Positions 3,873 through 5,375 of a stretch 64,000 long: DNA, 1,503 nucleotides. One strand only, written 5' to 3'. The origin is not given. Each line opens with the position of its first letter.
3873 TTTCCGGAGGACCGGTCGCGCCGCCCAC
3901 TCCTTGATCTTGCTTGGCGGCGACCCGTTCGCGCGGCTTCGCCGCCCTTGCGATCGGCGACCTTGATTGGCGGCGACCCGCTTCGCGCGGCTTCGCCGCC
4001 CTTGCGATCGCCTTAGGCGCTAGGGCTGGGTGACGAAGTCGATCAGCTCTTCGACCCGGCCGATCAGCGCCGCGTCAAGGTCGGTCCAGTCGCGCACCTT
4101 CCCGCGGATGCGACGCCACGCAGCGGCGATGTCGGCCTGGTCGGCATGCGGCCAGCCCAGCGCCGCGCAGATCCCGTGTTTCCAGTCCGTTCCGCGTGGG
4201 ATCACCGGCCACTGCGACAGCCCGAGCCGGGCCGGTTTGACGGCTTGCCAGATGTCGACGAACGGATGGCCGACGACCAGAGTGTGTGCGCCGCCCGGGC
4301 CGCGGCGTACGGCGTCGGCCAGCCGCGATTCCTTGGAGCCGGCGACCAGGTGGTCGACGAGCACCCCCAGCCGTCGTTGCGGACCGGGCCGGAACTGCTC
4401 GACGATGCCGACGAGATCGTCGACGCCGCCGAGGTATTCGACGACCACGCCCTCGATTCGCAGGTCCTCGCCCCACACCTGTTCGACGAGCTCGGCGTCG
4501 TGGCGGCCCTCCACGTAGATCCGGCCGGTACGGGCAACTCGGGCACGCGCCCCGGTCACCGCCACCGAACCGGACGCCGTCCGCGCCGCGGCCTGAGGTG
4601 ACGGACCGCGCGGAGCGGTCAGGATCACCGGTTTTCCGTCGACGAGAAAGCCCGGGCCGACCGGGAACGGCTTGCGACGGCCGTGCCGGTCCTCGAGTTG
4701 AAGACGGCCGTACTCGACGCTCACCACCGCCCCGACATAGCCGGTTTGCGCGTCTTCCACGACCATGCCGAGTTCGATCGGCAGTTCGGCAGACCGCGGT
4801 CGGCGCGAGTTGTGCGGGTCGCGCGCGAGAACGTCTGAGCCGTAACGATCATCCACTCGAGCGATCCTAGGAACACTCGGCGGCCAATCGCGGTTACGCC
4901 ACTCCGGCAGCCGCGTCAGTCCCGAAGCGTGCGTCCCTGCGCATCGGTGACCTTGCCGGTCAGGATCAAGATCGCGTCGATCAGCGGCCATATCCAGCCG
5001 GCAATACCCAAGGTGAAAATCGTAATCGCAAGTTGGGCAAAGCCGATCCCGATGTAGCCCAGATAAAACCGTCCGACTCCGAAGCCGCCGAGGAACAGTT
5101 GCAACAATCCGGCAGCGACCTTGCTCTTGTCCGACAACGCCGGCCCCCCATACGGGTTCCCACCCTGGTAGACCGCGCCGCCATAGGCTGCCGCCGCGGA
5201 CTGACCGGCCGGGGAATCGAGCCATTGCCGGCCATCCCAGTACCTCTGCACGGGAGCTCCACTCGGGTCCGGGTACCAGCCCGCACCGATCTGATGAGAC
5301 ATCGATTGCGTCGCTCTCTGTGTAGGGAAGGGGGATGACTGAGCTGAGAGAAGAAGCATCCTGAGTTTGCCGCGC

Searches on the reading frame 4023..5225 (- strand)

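Call 80: search_protein_families(library=pfam, proteins=[window:4023-5225:-], max_evalue=0.01)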
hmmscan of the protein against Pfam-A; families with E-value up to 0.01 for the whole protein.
window:4023-5225:- (401 aa): 2 families
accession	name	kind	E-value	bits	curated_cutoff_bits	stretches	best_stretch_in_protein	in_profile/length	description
PF11296.14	DUF3097_C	-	1.8e-77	259.1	27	1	235-400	2-159/159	DUF3097, C-terminal domain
PF22845.2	DUF3097_N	-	1.9e-25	88.8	28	1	147-205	1-61/61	DUF3097, N-terminal domain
